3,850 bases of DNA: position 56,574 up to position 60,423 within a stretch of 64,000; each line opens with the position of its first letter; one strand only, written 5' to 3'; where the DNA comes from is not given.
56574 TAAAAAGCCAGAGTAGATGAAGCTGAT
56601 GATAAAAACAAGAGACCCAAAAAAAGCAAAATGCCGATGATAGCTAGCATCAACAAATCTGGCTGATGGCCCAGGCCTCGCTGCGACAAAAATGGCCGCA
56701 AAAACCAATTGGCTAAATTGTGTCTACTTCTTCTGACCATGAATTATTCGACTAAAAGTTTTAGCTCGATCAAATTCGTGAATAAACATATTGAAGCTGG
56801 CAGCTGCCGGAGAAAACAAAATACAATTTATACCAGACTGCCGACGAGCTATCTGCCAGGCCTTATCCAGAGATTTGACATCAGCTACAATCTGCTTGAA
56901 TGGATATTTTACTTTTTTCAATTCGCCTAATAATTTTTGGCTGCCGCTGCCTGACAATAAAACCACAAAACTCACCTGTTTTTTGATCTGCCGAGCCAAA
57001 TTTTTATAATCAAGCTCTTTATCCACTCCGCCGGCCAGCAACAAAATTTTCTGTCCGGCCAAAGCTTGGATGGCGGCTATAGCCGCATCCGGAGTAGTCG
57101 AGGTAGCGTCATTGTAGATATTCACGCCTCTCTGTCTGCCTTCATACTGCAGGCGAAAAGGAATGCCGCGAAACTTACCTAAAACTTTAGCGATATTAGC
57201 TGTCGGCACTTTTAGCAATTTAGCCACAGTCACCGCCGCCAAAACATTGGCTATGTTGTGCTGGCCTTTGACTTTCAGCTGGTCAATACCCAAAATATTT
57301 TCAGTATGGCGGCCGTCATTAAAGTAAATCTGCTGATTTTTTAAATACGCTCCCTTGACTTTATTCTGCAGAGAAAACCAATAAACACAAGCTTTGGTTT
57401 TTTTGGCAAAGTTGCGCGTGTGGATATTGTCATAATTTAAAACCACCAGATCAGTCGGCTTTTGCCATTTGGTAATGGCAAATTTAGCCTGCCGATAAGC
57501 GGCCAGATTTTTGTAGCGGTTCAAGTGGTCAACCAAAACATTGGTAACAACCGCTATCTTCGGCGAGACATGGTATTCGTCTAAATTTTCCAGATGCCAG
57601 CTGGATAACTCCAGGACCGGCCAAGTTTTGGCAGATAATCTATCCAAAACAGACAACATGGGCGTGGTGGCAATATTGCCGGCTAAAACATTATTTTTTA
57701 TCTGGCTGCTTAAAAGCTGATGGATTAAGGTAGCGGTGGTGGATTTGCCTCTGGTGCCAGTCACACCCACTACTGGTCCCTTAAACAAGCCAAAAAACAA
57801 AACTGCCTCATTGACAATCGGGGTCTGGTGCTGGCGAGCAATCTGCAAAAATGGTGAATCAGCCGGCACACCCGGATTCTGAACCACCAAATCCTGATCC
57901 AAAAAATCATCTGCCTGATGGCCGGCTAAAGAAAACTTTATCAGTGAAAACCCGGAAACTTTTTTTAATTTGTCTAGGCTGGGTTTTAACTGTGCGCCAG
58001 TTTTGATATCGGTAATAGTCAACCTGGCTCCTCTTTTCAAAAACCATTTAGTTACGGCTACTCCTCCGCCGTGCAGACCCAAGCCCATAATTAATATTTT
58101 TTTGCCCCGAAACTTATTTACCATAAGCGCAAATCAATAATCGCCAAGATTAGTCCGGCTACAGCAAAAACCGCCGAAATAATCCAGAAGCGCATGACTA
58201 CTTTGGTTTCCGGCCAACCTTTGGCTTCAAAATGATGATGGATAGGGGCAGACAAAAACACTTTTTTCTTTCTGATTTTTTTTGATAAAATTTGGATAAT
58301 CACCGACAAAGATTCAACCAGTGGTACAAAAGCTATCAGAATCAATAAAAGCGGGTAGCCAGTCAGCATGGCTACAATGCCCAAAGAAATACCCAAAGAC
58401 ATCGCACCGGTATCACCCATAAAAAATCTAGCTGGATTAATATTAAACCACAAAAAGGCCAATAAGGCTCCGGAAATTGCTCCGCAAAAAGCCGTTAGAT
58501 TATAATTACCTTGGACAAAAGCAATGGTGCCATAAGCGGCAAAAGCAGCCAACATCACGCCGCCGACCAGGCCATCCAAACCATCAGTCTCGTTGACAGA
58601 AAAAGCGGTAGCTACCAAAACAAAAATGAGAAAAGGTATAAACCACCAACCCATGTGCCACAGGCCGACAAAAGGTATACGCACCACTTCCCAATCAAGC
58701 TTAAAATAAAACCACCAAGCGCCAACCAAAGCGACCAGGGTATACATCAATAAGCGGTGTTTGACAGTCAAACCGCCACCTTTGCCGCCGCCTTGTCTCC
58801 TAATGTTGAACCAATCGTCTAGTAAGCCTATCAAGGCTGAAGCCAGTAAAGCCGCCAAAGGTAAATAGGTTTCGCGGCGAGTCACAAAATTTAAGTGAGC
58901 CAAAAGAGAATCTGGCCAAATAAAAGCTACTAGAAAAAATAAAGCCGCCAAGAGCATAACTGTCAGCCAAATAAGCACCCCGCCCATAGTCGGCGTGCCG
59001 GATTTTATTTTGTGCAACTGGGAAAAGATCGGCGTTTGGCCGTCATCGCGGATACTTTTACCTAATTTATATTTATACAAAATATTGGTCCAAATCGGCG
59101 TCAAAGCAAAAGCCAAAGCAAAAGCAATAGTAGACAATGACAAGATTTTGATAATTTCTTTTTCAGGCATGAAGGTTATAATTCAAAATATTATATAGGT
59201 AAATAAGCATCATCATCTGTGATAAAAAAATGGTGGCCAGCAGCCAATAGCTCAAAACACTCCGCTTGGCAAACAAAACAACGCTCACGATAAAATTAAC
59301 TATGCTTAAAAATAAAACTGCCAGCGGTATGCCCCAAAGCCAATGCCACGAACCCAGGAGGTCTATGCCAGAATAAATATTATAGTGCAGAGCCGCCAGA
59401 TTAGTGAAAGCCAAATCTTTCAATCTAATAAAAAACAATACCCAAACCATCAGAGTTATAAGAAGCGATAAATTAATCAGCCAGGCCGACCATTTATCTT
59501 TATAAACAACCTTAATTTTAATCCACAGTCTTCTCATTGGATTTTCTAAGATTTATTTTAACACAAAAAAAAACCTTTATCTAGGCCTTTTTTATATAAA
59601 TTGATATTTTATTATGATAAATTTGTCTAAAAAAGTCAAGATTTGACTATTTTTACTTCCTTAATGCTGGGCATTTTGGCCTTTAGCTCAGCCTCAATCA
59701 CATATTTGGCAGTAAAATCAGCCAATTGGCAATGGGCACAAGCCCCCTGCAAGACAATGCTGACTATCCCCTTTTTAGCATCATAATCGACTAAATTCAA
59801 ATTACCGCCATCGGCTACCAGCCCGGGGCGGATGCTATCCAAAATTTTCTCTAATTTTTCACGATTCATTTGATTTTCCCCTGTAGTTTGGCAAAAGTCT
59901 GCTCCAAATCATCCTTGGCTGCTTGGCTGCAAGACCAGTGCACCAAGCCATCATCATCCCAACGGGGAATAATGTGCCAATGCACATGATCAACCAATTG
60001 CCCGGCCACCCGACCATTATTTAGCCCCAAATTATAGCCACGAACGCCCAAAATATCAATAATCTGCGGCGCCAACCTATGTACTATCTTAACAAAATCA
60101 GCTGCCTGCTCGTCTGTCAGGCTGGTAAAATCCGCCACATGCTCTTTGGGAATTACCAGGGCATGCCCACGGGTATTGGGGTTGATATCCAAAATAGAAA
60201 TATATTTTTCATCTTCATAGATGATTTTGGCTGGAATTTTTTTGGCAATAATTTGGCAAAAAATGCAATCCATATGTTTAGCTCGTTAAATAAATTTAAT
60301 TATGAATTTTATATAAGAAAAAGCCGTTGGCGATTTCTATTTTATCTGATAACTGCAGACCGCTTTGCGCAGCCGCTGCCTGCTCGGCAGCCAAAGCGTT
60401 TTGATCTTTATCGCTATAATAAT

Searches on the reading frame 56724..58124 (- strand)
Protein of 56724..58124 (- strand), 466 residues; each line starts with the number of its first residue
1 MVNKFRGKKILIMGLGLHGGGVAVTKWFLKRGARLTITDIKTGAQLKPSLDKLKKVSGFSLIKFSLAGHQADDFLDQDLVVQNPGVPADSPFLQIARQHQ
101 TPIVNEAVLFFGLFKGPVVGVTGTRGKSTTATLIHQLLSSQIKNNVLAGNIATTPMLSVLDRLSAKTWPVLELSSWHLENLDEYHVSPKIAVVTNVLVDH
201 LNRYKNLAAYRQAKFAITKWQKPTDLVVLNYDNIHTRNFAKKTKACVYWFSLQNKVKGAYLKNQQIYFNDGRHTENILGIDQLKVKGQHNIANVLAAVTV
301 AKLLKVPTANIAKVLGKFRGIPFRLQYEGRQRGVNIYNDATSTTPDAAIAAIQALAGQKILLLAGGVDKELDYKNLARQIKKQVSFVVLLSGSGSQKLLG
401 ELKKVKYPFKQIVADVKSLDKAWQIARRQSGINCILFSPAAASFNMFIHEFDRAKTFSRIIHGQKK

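Call 4: search_protein_families(library=pfam, proteins=[window:56724-58124:-], max_evalue=0.01)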
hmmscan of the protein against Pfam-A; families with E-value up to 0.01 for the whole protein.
window:56724-58124:- (466 aa): 3 families
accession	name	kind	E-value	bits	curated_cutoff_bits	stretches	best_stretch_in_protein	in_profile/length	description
PF08245.18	Mur_ligase_M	-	5.2e-29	102.1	24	1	121-301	1-200/200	Mur ligase middle domain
PF21799.2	MurD-like_N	-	1.2e-10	42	27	1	8-104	1-87/88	Mur ligase MurD-like, N-terminal domain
PF02875.26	Mur_ligase_C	-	1.2e-07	33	28.4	1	324-426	2-111/127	Mur ligase, glutamate ligase domain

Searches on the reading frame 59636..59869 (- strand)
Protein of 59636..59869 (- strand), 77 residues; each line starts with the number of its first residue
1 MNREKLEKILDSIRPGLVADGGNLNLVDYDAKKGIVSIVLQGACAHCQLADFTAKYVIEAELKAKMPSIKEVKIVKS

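Call 50: search_protein_families(library=pfam, proteins=[window:59636-59869:-], max_evalue=0.001)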
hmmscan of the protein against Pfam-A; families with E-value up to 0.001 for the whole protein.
window:59636-59869:- (77 aa): 1 family
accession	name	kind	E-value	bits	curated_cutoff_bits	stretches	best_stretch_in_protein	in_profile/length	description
PF01106.22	NifU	-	2.3e-20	72.9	27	1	7-72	2-66/67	NifU-like domain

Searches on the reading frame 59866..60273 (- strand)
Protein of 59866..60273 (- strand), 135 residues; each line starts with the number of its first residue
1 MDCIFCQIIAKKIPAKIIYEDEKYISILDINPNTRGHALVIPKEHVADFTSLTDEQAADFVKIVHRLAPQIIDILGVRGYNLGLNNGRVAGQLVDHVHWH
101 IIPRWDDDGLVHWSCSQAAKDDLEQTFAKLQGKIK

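Call 50: search_protein_families(library=pfam, proteins=[window:59866-60273:-], max_evalue=0.001)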
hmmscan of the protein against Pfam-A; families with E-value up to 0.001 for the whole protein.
window:59866-60273:- (135 aa): 2 families
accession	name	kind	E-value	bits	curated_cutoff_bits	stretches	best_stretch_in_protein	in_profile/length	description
PF01230.28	HIT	-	1.6e-26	93.2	21.5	1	11-104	2-95/98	HIT domain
PF11969.13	DcpS_C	-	3.3e-17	63.4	24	1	3-102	2-100/114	Scavenger mRNA decapping enzyme C-term binding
